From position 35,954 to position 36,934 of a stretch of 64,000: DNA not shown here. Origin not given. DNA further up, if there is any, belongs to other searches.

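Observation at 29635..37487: ArsR-controlled RND efflux operon bracketed by inverted DUF697-like paralogs, each followed by the same 14-bp palindrome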

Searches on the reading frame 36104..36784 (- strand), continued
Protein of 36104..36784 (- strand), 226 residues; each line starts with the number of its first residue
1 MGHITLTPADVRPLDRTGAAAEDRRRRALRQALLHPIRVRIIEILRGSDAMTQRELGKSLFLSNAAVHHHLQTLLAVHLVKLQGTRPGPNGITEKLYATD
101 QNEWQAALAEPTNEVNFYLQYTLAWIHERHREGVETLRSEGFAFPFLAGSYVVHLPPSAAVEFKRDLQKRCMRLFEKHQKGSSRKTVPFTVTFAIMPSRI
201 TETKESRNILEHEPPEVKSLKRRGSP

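Call 58: fold_search(model_id=the predicted structure, library=pdb)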
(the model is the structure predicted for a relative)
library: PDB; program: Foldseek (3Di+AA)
matches with E <= 10: 1378; with E <= 0.001: 8
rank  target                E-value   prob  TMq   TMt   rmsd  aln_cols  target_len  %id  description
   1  4g6q_B                7.1e-07  1.00  0.37  0.47   8.7       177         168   15  The crystal structure of a functionally unknown protein Kfla_6221 from Kribbella flavida DSM 17836 (released 2012-09-19)
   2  4g6q_A                1.1e-06  1.00  0.37  0.46   8.6       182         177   16  The crystal structure of a functionally unknown protein Kfla_6221 from Kribbella flavida DSM 17836 (released 2012-09-19)
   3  2cwe                  2.5e-04  1.00  0.29  0.34  12.7       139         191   17  Crystal structure of hypothetical transcriptional regulator protein, PH1932 from Pyrococcus horikoshii OT3 (released 2005-12-20)
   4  1uly                  4.5e-04  1.00  0.29  0.34  12.8       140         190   16  Crystal structure analysis of the ArsR homologue DNA-binding protein from P. horikoshii OT3 (released 2004-10-19)
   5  4omz_B                5.1e-04  1.00  0.33  0.69   4.1       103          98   24  Crystal Structure of NolR from Sinorhizobium fredii (released 2014-04-16)
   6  6j05_A                6.1e-04  1.00  0.34  0.73   3.3        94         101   21  Structures of two ArsR As(III)-responsive repressors: implications for the mechanism of derepression (released 2019-07-03)
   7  7p6f_DDD              9.3e-04  1.00  0.32  0.71   2.6        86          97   22  1.93 A resolution X-ray crystal structure of the transcriptional regulator SrnR from Streptomyces griseus (released 2022-05-25)
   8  3cuo_A                9.9e-04  1.00  0.31  0.66   3.3        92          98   23  Crystal structure of the predicted DNA-binding transcriptional regulator from E. coli (released 2008-06-17)
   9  1sfx_B                1.2e-03  1.00  0.29  0.58   9.1       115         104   18  X-ray crystal structure of putative HTH transcription regulator from Archaeoglobus fulgidus (released 2004-08-03)
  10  4omy_A                1.3e-03  1.00  0.34  0.71   3.2        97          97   24  Crystal Structure of SeMet NolR from Sinorhizobium fredii in complex with oligo AT DNA (released 2014-04-16)
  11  6cmv_C                1.3e-03  1.00  0.28  0.54  13.1       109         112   17  Crystal structure of Archaeal Biofilm Regulator (AbfR2) from Sulfolobus acidocaldarius (released 2018-11-14)
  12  3bdd_A                1.3e-03  1.00  0.29  0.45  13.7       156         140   16  CRYSTAL STRUCTURE OF A PUTATIVE MULTIPLE ANTIBIOTIC-RESISTANCE REPRESSOR (SSU05_1136) FROM STREPTOCOCCUS SUIS 89/1591  (released 2007-12-04)
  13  2p4w_B                1.5e-03  1.00  0.31  0.35  20.4       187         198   19  Crystal structure of heat shock regulator from Pyrococcus furiosus (released 2007-03-27)
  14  6cdb_B                1.6e-03  1.00  0.31  0.69   3.8        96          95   25  Crystal Structure of V66L CzrA in the Zn(II)bound state (released 2018-07-11)
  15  8qkf_A                1.6e-03  1.00  0.32  0.68   4.4       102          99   22  SmtB protein of Mycobacterium smegmatis (released 2024-09-25)
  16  2p4w_A                1.6e-03  1.00  0.31  0.35  20.4       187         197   18  Crystal structure of heat shock regulator from Pyrococcus furiosus (released 2007-03-27)
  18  7p6f_AAA              1.8e-03  1.00  0.32  0.67   2.5        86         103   22  1.93 A resolution X-ray crystal structure of the transcriptional regulator SrnR from Streptomyces griseus (released 2022-05-25)
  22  7p6f_BBB              2.1e-03  1.00  0.33  0.69   3.7        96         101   22  1.93 A resolution X-ray crystal structure of the transcriptional regulator SrnR from Streptomyces griseus (released 2022-05-25)
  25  6j05_B                2.4e-03  1.00  0.33  0.79   2.8        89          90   21  Structures of two ArsR As(III)-responsive repressors: implications for the mechanism of derepression (released 2019-07-03)
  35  1r1u_A                3.1e-03  1.00  0.32  0.73   2.9        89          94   26  Crystal structure of the metal-sensing transcriptional repressor CzrA from Staphylococcus aureus in the apo-form (released 2004-05-18)
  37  1r1u_B                3.3e-03  1.00  0.33  0.77   2.3        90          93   28  Crystal structure of the metal-sensing transcriptional repressor CzrA from Staphylococcus aureus in the apo-form (released 2004-05-18)
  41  1r1u_D                3.7e-03  1.00  0.31  0.68   3.9        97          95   27  Crystal structure of the metal-sensing transcriptional repressor CzrA from Staphylococcus aureus in the apo-form (released 2004-05-18)
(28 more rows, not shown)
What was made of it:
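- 36104..36784 (-): ArsR-type winged-helix regulator with a C-terminal extension (226 aa); first gene of the efflux operon. Fold matches ArsR/SmtB/CzrA/NolR and the extended forms 4g6q, 1uly and 2p4w (call 58).
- On ArsR/SmtB metalloregulators: Fold matches to ArsR, SmtB and CzrA (call 58).
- Closest known: ArsR/SmtB-family autorepressors. Same: Winged-helix fold: Foldseek target-normalised TM 0.66-0.79 to 6j05, 1r1u, 4omy and 7p6f (call 58).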

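Call 62: search_protein_families(library=pfam, proteins=[L073:3735-9299:+, L074:7611-9758:+, L075:5391-6443:+, L075:6957-7493:+, L082:2558-3910:+, L082:3914-4651:+, L082:5061-7766:+, L064:6680-8725:+], max_evalue=0.00001)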
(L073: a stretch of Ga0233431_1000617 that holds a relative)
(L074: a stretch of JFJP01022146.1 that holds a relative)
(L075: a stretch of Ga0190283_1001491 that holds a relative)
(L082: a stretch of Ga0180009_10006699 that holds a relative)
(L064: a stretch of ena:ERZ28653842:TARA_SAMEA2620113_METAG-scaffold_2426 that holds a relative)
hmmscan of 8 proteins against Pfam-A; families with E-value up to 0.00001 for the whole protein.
L073:3735-9299:+ (1854 aa): 15 families
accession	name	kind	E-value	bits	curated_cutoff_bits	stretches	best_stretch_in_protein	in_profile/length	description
PF00109.32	ketoacyl-synt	-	2.3e-95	319.4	20.8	1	41-293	2-252/252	Beta-ketoacyl synthase, N-terminal domain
PF08659.16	KR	-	3.7e-65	219.7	22.6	1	1467-1645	1-179/180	KR domain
PF00698.26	Acyl_transf_1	-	8.9e-59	200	32.7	1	576-877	2-300/319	Acyl transferase domain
PF02801.28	Ketoacyl-synt_C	-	4e-43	146.7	20.8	1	301-418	1-118/119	Beta-ketoacyl synthase, C-terminal domain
PF14765.12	PS-DH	-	2.1e-26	92.9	23.7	1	1068-1220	3-163/166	Polyketide synthase dehydratase N-terminal domain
PF21089.3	PKS_DH_N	-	5.1e-20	71.8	27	1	941-1041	1-102/103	Polyketide synthase dehydratase domain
PF16197.11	KAsynt_C_assoc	-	4.8e-17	62.8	33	1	421-531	1-102/111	Ketoacyl-synthetase C-terminal extension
PF22621.2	CurL-like_PKS_C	-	5.7e-17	61.9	27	1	486-553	1-64/64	CurL-like, PKS C-terminal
PF00550.31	PP-binding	-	7.1e-14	52.2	20.8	1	1742-1808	2-67/67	Phosphopantetheine attachment site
PF00106.31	adh_short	-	1.8e-10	41.1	26.6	1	1470-1627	4-161/195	short chain dehydrogenase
PF22336.2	RhiE-like_linker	-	7.6e-08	32.7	27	1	490-559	2-66/67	RhiE-like, KS-MAT linker domain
PF13561.12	adh_short_C2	-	1.4e-06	28.5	27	1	1477-1625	7-153/236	Enoyl-(Acyl carrier protein) reductase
PF21394.3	Beta-ketacyl_N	-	1.5e-06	28.4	26.9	1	1260-1372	2-119/170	Beta-ketoacyl synthase-like, N-terminal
PF01370.27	Epimerase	-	1.5e-06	28.3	20.9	1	1470-1611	2-123/240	NAD dependent epimerase/dehydratase family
PF16363.11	GDP_Man_Dehyd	-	3.3e-06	27.2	27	1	1470-1609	1-135/332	GDP-mannose 4,6 dehydratase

L074:7611-9758:+ (715 aa): 4 families
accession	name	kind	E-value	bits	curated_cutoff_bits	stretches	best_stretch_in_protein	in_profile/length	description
PF00109.32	ketoacyl-synt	-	1.2e-75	254.8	20.8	1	492-694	2-201/252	Beta-ketoacyl synthase, N-terminal domain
PF00698.26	Acyl_transf_1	-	4.9e-63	213.9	32.7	1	35-352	2-317/319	Acyl transferase domain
PF00550.31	PP-binding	-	3.5e-12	46.8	20.8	1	410-460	16-67/67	Phosphopantetheine attachment site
PF00108.29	Thiolase_N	-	9.1e-06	25.7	26.4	0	659-694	77-112/260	Thiolase, N-terminal domain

L075:5391-6443:+ (350 aa): 1 family
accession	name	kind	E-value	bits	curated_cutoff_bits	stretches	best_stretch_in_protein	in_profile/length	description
PF02321.23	OEP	-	9.4e-22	78.2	22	1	88-305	1-186/187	Outer membrane efflux protein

L075:6957-7493:+ (178 aa): 0 families

L082:2558-3910:+ (450 aa): 2 families
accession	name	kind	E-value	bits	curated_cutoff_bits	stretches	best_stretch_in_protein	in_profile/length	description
PF00501.34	AMP-binding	-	2.5e-43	148.8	29.9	1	8-321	3-384/384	AMP-binding enzyme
PF13193.12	AMP-binding_C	-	2.8e-11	44.6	24.5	1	368-435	1-66/76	AMP-binding enzyme C-terminal domain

L082:3914-4651:+ (245 aa): 4 families
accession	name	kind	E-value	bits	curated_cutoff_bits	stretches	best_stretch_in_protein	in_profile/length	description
PF13561.12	adh_short_C2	-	5.3e-55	187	27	1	16-244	6-236/236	Enoyl-(Acyl carrier protein) reductase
PF00106.31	adh_short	-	4.8e-52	176.7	26.6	1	7-198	1-194/195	short chain dehydrogenase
PF08659.16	KR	-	2.6e-15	57.2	22.6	1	9-169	3-165/180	KR domain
PF23441.1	SDR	-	3.5e-08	33.6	27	0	149-243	159-255/258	SDR-like rossmann domain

L082:5061-7766:+ (902 aa): 6 families
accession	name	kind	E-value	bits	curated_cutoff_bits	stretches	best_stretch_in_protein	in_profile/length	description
PF00109.32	ketoacyl-synt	-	9.7e-72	242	20.8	1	11-261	3-252/252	Beta-ketoacyl synthase, N-terminal domain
PF00698.26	Acyl_transf_1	-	1.8e-42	146.4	32.7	1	542-812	2-267/319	Acyl transferase domain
PF02801.28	Ketoacyl-synt_C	-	4.7e-40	136.7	20.8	1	269-387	1-118/119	Beta-ketoacyl synthase, C-terminal domain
PF22621.2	CurL-like_PKS_C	-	7.3e-22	77.6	27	1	453-514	2-63/64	CurL-like, PKS C-terminal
PF22336.2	RhiE-like_linker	-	3e-12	46.8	27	1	456-521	2-66/67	RhiE-like, KS-MAT linker domain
PF16197.11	KAsynt_C_assoc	-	8.1e-11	42.7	33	1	390-500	1-107/111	Ketoacyl-synthetase C-terminal extension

L064:6680-8725:+ (682 aa): 7 families
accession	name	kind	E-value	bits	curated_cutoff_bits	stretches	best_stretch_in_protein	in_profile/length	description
PF00109.32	ketoacyl-synt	-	9.8e-96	320.6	20.8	1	38-290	2-252/252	Beta-ketoacyl synthase, N-terminal domain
PF02801.28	Ketoacyl-synt_C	-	9.1e-45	151.9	20.8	1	298-415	1-118/119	Beta-ketoacyl synthase, C-terminal domain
PF00698.26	Acyl_transf_1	-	2.8e-28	99.7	32.7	1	575-680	2-102/319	Acyl transferase domain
PF22621.2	CurL-like_PKS_C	-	6.3e-21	74.6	27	1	483-550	1-64/64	CurL-like, PKS C-terminal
PF16197.11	KAsynt_C_assoc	-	3.2e-19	69.8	33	1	418-530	1-108/111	Ketoacyl-synthetase C-terminal extension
PF22336.2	RhiE-like_linker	-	1.6e-09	38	27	1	487-554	2-64/67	RhiE-like, KS-MAT linker domain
PF00108.29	Thiolase_N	-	1.1e-06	28.7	26.4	1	202-243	75-116/260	Thiolase, N-terminal domain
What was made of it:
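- In most other genomes the regulator heads PKS genes rather than RND genes, so MFP-RND-OMF was recruited at some point (call 62).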
